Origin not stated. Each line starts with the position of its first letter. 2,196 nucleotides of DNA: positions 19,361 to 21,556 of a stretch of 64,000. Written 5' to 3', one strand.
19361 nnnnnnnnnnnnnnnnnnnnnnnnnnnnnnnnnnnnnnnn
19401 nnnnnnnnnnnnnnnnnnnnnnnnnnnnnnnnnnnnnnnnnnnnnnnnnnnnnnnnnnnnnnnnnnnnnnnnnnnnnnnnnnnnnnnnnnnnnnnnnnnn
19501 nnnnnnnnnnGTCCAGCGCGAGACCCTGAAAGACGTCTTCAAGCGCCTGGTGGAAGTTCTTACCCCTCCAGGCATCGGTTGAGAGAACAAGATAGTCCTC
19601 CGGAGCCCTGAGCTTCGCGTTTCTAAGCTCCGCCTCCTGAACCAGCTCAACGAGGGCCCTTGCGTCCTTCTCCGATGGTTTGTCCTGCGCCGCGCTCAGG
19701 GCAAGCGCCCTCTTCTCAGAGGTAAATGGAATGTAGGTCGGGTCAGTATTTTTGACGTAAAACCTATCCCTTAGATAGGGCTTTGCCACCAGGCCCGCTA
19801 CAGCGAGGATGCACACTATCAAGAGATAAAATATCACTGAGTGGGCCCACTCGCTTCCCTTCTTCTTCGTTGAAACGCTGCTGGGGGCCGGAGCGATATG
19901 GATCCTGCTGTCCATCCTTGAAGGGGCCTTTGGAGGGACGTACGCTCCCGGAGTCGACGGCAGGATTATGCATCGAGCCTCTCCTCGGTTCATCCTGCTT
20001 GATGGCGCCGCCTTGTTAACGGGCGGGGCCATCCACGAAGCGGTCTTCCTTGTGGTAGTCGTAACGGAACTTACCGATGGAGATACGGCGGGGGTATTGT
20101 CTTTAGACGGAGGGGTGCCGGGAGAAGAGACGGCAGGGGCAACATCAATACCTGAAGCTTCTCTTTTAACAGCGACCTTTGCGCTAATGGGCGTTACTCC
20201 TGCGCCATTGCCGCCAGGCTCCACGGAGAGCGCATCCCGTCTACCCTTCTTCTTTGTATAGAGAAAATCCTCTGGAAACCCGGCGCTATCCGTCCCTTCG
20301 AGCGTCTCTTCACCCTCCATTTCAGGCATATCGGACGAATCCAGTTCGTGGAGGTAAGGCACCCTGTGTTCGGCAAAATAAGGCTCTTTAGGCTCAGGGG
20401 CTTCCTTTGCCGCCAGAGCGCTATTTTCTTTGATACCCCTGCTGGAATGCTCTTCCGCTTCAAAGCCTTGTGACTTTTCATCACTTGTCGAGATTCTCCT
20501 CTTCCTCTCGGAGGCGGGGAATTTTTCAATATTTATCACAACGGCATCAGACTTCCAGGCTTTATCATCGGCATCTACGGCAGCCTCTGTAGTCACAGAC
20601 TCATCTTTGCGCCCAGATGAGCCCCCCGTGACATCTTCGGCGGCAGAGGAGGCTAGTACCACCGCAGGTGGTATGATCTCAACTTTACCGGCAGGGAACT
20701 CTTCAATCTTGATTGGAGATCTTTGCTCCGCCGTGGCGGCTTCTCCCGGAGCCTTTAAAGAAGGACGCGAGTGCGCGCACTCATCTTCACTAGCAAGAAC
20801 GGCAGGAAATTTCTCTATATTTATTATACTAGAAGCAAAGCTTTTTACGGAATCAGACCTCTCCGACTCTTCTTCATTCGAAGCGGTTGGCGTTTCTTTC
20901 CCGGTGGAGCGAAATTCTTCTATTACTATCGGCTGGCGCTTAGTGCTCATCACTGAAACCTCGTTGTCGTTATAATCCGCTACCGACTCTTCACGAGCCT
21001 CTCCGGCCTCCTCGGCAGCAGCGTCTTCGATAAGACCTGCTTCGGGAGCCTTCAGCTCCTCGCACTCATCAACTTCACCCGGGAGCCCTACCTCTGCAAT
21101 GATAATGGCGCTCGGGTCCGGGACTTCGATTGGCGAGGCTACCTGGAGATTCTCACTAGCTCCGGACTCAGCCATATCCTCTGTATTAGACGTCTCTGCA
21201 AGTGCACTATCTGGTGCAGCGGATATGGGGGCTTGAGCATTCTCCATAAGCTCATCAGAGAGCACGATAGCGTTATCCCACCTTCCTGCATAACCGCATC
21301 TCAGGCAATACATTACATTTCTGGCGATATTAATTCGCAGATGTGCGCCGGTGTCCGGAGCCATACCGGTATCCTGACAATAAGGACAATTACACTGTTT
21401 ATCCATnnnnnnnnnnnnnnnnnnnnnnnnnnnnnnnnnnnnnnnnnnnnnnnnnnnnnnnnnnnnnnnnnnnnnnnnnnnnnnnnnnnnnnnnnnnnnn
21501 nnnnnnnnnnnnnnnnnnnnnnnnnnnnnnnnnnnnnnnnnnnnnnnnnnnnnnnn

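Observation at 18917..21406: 829-aa Zn-ribbon / four-motif linker / transmembrane / TPR protein, a possible trans-acting TPR partner of the TPR-less TMTC-like GT-Cs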

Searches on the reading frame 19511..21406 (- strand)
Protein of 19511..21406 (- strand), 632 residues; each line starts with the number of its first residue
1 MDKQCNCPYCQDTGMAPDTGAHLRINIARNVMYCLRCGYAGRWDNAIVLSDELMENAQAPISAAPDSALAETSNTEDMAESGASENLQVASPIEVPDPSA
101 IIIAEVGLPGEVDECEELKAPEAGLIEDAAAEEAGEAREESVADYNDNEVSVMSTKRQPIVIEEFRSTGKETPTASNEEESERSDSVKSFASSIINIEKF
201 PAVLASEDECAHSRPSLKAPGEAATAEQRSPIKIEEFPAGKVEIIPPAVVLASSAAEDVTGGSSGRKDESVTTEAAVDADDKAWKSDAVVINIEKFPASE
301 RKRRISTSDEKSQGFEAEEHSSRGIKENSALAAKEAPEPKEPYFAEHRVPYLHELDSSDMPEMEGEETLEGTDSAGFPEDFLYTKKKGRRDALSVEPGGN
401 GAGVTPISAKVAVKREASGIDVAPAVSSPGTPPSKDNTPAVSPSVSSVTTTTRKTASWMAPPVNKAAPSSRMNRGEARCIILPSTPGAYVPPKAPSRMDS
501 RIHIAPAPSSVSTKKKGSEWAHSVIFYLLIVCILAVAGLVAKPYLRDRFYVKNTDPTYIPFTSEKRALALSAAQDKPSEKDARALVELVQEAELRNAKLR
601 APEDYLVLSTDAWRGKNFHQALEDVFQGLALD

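Call 8: find_homologous_proteins(query=window:19511-21406:-, max_evalue=0.01)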
Query seq(632 aa) (632 aa): 2 proteins with E <= 0.01 among 8000 candidates.
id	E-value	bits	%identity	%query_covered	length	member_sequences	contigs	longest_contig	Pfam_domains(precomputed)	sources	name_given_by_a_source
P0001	0.0e+0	1337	100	98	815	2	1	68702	PF25063.1,PF13431.13,PF23914.2,PF13414.13,PF01535.27,PF13176.13,PF24885.2,PF13428.13,PF13374.13,PF14559.13,PF24575.2,PF13371.13,PF00515.35,PF13424.13,PF21033.5,PF13432.13,PF13429.13,PF13181.13,PF07719.24,PF13174.13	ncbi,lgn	-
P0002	8.6e-202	690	59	98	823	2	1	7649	PF25063.1,PF13431.13,PF23914.2,PF13414.13,PF01535.27,PF13176.13,PF13428.13,PF13374.13,PF14559.13,PF24575.2,PF13371.13,PF00515.35,PF13424.13,PF21033.5,PF13432.13,PF13429.13,PF13181.13,PF07719.24,PF13174.13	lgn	-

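Call 10: find_encoding_contigs(protein=P0002, flank=10000)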
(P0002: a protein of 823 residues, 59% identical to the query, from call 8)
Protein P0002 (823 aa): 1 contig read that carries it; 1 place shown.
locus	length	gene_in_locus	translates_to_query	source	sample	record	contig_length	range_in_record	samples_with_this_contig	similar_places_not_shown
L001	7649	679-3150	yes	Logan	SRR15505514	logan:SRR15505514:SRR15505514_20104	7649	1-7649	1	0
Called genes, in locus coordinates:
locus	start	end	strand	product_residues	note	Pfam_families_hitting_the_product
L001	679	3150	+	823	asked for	PF13414:TPR_11 (weak), PF13424:TPR_12, PF00515:TPR_1, PF13414:TPR_11, PF13424:TPR_12, PF13432:TPR_16, PF00515:TPR_1, PF07719:TPR_2, +19 more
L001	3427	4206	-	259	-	PF13462:Thioredoxin_4, PF13098:Thioredoxin_2, PF01323:DSBA (faint)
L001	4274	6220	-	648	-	-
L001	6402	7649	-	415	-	?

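Call 11: find_encoding_contigs(protein=P0001, flank=10000)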
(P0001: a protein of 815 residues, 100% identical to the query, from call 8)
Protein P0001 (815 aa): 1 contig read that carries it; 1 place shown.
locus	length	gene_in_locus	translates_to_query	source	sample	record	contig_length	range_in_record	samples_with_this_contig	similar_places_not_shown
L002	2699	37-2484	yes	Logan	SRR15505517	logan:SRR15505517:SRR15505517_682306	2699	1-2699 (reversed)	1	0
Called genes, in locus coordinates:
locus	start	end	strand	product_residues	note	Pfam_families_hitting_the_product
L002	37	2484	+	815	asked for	PF13414:TPR_11, PF13424:TPR_12, PF00515:TPR_1, PF13414:TPR_11, PF13424:TPR_12, PF13432:TPR_16, PF00515:TPR_1, PF07719:TPR_2, +21 more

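Call 14: search_protein_families(library=pfam, proteins=[window:19682-21271:-], max_evalue=10)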
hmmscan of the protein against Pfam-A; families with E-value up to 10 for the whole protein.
window:19682-21271:- (530 aa): 0 families

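Call 25: search_protein_representatives(protein=window:19682-21406:-)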
Query: 575 residues. Proteins with E-value up to 0.001 (for the whole library): 12; up to 1e-10: 2; up to 1e-30: 1. The best 12 are listed.
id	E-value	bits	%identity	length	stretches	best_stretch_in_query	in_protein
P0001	0.0e+00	1207.8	100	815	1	15-575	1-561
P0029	1.6e-12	63.8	52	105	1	513-575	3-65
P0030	2.5e-08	50.0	50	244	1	4-53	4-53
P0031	2.6e-06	43.3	45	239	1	3-49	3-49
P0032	8.4e-05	38.3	29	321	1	4-102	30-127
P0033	1.4e-04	37.5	42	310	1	2-52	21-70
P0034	1.5e-04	37.5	51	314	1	4-42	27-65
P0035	1.8e-04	37.2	35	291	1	4-82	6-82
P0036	2.8e-04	36.6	49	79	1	4-42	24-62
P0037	3.0e-04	36.5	50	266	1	2-45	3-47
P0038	4.1e-04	36.1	42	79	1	6-48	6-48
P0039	9.5e-04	34.8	46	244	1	1-46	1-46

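Call 27: search_protein_families(library=pfam, proteins=[P0030, P0031, P0032, P0033, P0034, P0035, P0037, P0039, P0036, P0038], max_evalue=0.1)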
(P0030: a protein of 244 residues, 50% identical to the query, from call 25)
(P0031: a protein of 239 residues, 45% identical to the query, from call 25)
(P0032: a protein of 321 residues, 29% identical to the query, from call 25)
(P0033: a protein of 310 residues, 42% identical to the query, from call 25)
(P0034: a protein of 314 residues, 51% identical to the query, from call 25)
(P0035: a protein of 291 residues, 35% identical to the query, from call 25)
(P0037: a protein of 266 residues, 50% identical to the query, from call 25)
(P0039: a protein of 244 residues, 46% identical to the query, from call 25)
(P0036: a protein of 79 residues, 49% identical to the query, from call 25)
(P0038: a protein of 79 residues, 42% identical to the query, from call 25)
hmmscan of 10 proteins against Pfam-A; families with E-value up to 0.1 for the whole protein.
P0030 (244 aa): 3 families
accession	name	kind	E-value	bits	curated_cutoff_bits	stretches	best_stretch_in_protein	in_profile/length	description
PF13155.12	Toprim_2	-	9.6e-06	26.3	22.1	1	153-229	2-86/88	Toprim-like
PF01751.28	Toprim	-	0.012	16.2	23.1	1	174-215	46-85/96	Toprim domain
PF08275.17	DNAG_N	-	0.057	13.9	26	0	102-146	76-126/128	DNA primase catalytic core, N-terminal domain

P0031 (239 aa): 3 families
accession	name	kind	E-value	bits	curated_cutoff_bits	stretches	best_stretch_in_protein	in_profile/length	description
PF13155.12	Toprim_2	-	1.7e-05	25.5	22.1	1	151-227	1-87/88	Toprim-like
PF13362.12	Toprim_3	-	0.00011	23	27.2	1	151-231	3-92/95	Toprim domain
PF01751.28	Toprim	-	0.033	14.8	23.1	1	151-212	3-85/96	Toprim domain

P0032 (321 aa): 1 family
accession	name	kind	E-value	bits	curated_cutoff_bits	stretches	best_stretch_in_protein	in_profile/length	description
PF01807.25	Zn_ribbon_DnaG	-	0.00021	21.5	24.9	1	25-91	29-89/98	CHC2 zinc finger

P0033 (310 aa): 4 families
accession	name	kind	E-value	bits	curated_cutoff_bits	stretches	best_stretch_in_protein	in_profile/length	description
PF01807.25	Zn_ribbon_DnaG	-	0.0043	17.3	24.9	1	20-81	30-85/98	CHC2 zinc finger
PF13155.12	Toprim_2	-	0.019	15.7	22.1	1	214-257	9-54/88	Toprim-like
PF13362.12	Toprim_3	-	0.05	14.5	27.2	0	208-268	2-64/95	Toprim domain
PF21936.2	Pcf11_C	-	0.088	13.2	26.7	0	13-35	3-25/54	Pcf11, C-terminal domain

P0034 (314 aa): 3 families
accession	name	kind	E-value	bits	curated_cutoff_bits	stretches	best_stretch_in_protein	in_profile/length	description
PF08275.17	DNAG_N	-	2.9e-05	24.6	26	1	141-178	72-110/128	DNA primase catalytic core, N-terminal domain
PF01807.25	Zn_ribbon_DnaG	-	0.004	17.4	24.9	1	21-69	27-69/98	CHC2 zinc finger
PF13155.12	Toprim_2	-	0.026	15.3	22.1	1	200-260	2-54/88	Toprim-like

P0035 (291 aa): 6 families
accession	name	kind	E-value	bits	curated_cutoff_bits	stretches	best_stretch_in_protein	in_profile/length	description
PF13155.12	Toprim_2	-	3.9e-07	30.8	22.1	1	182-264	1-86/88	Toprim-like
PF01751.28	Toprim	-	0.0016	19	23.1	1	181-245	2-77/96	Toprim domain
PF13362.12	Toprim_3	-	0.0035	18.2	27.2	1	181-265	2-88/95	Toprim domain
PF13662.12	Toprim_4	-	0.012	16.2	25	1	181-233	3-61/85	Toprim domain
PF25206.1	DUF7836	-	0.068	13.5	26.7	0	2-46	3-43/59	Domain of unknown function (DUF7836)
PF01807.25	Zn_ribbon_DnaG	-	0.069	13.4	24.9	0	25-45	46-66/98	CHC2 zinc finger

P0037 (266 aa): 3 families
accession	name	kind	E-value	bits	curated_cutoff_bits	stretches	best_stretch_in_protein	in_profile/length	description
PF13362.12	Toprim_3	-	0.00075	20.3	27.2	1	160-237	2-88/95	Toprim domain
PF13155.12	Toprim_2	-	0.025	15.4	22.1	1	161-237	1-87/88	Toprim-like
PF21257.3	PHD_ash2p_like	-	0.035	14.4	28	1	33-48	37-52/53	ASH2, PHD zinc finger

P0039 (244 aa): 2 families
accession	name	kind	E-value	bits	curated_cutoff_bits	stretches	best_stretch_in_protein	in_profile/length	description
PF24066.1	Hisat_C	-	0.0016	18.8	27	1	95-189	13-108/124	Histidine N-acetyltransferase, C-terminal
PF13362.12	Toprim_3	-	0.03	15.2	27.2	1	153-234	2-92/95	Toprim domain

P0036 (79 aa): 1 family
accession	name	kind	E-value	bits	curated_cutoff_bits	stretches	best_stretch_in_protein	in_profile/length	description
PF01807.25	Zn_ribbon_DnaG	-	2.1e-06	27.9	24.9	1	17-74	26-77/98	CHC2 zinc finger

P0038 (79 aa): 3 families
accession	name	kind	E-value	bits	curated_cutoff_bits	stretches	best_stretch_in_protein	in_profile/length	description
PF14369.11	Zn_ribbon_19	-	0.011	16.3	30.8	0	31-38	2-9/35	zinc-ribbon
PF24460.1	DUF7575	-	0.031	14.1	28.5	0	31-39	17-25/28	Domain of unknown function (DUF7575)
PF13696.11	zf-CCHC_2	-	0.091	13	27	1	32-41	4-13/21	Zinc knuckle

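Call 29: find_encoding_contigs(protein=P0029, flank=10000, max_places=3)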
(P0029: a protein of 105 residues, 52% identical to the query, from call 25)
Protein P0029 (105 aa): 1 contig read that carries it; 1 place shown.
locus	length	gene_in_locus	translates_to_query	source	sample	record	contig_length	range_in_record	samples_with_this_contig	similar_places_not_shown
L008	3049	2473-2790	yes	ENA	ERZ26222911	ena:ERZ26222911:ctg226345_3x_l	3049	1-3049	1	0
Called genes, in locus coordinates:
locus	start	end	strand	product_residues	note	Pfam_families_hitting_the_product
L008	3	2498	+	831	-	?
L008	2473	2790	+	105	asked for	-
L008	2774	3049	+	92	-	?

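Call 40: search_protein_families(library=phrogs, proteins=[P0030, P0031, P0032, P0033, P0035, P0037], max_evalue=0.01)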
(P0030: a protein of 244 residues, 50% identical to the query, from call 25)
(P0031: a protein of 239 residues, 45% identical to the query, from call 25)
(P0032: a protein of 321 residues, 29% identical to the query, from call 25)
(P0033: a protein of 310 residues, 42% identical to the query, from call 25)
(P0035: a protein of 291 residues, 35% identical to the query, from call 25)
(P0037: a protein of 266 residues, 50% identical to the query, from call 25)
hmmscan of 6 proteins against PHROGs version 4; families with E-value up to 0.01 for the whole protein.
P0030 (244 aa): 4 families
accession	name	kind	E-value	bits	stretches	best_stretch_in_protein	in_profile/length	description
phrog_47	-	DNA, RNA and nucleotide metabolism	7e-28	98.7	1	6-238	54-329/947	DNA primase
phrog_239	-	DNA, RNA and nucleotide metabolism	6.1e-08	33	1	5-233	43-298/801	DNA primase/helicase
phrog_6444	-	DNA, RNA and nucleotide metabolism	1.2e-05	25.4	1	103-233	202-353/577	DNA primase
phrog_849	-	DNA, RNA and nucleotide metabolism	0.0032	17.5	1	128-240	215-337/435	DNA primase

P0031 (239 aa): 3 families
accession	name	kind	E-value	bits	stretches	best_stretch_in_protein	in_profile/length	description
phrog_47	-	DNA, RNA and nucleotide metabolism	2.6e-32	113.3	1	6-236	54-330/947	DNA primase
phrog_6444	-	DNA, RNA and nucleotide metabolism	2.3e-08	34.3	1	102-236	202-359/577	DNA primase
phrog_239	-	DNA, RNA and nucleotide metabolism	3e-06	27.4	1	4-226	42-294/801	DNA primase/helicase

P0032 (321 aa): 2 families
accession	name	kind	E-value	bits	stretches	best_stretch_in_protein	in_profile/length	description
phrog_47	-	DNA, RNA and nucleotide metabolism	1.5e-20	74.4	1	24-313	46-333/947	DNA primase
phrog_6444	-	DNA, RNA and nucleotide metabolism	2.4e-08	34.2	1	29-154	36-153/577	DNA primase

P0033 (310 aa): 3 families
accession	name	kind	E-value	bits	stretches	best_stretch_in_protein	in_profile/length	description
phrog_47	-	DNA, RNA and nucleotide metabolism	1.1e-23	84.7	1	19-286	48-318/947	DNA primase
phrog_849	-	DNA, RNA and nucleotide metabolism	0.00013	22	1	180-236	212-276/435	DNA primase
phrog_6444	-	DNA, RNA and nucleotide metabolism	0.00038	20.4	0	26-81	40-89/577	DNA primase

P0035 (291 aa): 4 families
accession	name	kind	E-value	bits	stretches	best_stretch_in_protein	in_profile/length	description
phrog_47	-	DNA, RNA and nucleotide metabolism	9.8e-22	78.3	2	176-272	230-329/947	DNA primase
phrog_6444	-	DNA, RNA and nucleotide metabolism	1.4e-09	38.4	1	176-265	257-350/577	DNA primase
phrog_849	-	DNA, RNA and nucleotide metabolism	0.00018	21.6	1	175-236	235-300/435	DNA primase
phrog_239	-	DNA, RNA and nucleotide metabolism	0.00027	21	1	3-48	39-74/801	DNA primase/helicase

P0037 (266 aa): 3 families
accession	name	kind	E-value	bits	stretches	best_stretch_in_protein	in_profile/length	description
phrog_47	-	DNA, RNA and nucleotide metabolism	8.4e-33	114.9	1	5-256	52-340/947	DNA primase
phrog_239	-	DNA, RNA and nucleotide metabolism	5.9e-09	36.4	1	4-249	41-307/801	DNA primase/helicase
phrog_6444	-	DNA, RNA and nucleotide metabolism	5.8e-07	29.7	1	108-261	202-378/577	DNA primase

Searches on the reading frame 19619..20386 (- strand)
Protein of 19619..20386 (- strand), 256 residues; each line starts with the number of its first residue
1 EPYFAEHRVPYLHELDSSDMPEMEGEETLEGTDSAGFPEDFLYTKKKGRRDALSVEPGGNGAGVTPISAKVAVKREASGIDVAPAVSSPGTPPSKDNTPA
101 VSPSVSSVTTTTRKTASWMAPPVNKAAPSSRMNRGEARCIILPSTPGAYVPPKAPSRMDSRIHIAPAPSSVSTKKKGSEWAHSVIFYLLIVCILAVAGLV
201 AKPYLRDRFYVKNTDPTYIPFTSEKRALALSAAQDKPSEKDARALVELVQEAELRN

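Call 64: find_related_loci(query=A5, collection=metagenome_contigs, flank=10000)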
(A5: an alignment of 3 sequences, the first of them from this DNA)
Query A5 (256 aa) in metagenome_contigs; peptide patterns used: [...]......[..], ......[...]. (x = any residue, [..] = any of these).
116 stretches matched a pattern, but none encodes a relative of the query by tblastn (E <= 1e-3).
